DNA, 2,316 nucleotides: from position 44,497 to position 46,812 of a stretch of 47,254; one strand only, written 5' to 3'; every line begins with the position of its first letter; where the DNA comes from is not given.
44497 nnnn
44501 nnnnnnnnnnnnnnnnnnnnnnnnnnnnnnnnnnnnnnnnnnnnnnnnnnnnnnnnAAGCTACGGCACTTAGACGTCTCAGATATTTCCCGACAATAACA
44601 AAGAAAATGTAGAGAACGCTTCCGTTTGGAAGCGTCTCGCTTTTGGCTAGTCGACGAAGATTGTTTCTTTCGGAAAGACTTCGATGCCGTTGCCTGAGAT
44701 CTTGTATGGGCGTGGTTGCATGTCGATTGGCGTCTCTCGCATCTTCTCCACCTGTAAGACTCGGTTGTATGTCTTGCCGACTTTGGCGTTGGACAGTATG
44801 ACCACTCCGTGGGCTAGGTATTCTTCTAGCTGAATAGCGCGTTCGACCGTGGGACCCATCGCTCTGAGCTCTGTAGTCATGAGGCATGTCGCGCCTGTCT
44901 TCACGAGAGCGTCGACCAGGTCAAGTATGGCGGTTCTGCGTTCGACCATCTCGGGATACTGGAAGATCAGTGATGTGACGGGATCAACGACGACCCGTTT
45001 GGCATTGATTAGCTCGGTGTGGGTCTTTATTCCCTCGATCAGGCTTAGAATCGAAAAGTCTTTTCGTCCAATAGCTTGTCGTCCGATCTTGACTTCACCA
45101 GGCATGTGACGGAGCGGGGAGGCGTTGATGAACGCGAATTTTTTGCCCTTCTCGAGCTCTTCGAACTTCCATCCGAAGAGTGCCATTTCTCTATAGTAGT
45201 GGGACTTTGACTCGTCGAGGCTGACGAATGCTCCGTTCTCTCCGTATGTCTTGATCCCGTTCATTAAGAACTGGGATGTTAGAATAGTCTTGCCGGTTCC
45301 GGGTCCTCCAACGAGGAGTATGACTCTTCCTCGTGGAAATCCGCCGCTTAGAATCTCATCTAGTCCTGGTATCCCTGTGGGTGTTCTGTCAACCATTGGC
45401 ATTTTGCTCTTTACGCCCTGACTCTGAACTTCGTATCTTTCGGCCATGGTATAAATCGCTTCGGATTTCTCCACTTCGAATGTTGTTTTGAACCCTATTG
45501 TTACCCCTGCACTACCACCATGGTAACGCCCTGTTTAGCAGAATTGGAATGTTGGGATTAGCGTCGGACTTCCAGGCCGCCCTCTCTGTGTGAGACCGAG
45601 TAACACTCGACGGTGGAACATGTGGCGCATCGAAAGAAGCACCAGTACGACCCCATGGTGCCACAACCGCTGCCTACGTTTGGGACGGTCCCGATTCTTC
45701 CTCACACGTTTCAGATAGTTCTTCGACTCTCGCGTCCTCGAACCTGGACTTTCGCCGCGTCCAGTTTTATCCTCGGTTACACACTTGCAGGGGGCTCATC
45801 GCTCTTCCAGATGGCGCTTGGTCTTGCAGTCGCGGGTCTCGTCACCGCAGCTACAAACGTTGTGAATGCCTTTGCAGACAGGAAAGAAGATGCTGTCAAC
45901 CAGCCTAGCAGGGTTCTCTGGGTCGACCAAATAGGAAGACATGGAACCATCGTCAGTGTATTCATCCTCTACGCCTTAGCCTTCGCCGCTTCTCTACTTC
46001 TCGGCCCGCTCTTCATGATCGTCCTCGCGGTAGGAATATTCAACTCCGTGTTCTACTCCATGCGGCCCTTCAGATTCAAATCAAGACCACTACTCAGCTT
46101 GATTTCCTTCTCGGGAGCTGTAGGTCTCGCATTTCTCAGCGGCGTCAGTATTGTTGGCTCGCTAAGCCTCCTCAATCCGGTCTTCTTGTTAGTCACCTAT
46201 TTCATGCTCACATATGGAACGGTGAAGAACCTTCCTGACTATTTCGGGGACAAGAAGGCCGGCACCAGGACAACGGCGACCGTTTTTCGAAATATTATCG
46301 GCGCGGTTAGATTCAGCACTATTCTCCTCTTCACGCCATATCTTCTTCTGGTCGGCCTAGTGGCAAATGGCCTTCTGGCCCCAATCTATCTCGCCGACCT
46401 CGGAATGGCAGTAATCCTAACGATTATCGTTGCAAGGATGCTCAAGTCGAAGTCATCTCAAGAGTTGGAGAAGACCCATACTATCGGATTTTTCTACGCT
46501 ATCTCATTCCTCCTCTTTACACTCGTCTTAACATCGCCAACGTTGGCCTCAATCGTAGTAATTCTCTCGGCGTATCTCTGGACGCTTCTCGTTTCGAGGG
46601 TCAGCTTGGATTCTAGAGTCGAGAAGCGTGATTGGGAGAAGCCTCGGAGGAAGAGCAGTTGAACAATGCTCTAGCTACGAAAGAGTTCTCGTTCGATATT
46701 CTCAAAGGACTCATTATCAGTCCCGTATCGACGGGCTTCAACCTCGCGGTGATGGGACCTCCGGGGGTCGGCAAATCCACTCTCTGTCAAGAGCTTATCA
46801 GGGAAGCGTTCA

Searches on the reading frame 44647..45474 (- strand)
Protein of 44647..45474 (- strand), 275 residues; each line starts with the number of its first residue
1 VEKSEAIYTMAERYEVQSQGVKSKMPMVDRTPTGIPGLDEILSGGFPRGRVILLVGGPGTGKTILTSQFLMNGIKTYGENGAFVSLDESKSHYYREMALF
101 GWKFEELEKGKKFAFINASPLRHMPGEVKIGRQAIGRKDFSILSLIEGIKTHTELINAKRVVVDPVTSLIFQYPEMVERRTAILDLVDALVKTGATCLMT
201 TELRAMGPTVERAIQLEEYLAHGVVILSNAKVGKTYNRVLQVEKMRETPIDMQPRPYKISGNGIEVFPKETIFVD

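Call 4: search_protein_families(library=pfam, proteins=[window:44647-45474:-], max_evalue=0.01)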
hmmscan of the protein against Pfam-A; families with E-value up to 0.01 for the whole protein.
window:44647-45474:- (275 aa): 5 families
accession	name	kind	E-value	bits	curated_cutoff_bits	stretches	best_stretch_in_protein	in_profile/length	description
PF06745.19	ATPase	-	5.6e-63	212.8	26.6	1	32-270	2-230/231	KaiC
PF13481.12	AAA_25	-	9.4e-06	25.8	27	1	29-69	13-53/195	AAA domain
PF00154.27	RecA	-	2.4e-05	24.4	27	1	24-91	26-93/262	recA bacterial DNA recombination protein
PF03796.21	DnaB_C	-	0.00034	20.5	27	1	32-96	3-66/255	DnaB-like helicase C terminal domain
PF13245.12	AAA_19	-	0.0044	17.6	25.1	0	50-71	12-33/134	AAA domain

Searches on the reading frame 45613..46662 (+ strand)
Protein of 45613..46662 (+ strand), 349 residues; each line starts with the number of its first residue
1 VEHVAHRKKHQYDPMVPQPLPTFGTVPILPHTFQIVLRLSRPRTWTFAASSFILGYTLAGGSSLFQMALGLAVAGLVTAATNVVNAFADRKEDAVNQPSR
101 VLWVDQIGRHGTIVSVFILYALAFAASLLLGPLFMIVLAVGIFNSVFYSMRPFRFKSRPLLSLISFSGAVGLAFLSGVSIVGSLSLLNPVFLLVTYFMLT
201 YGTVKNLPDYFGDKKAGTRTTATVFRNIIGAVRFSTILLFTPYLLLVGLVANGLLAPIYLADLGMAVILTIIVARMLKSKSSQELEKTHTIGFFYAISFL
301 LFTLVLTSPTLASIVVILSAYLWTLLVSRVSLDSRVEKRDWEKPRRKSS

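Call 4: search_protein_families(library=pfam, proteins=[window:45613-46662:+], max_evalue=0.01)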
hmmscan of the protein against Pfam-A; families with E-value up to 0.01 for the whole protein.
window:45613-46662:+ (349 aa): 1 family
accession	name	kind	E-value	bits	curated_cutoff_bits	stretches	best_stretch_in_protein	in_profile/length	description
PF01040.23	UbiA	-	3.3e-26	92.5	34.2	1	51-294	4-246/250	UbiA prenyltransferase family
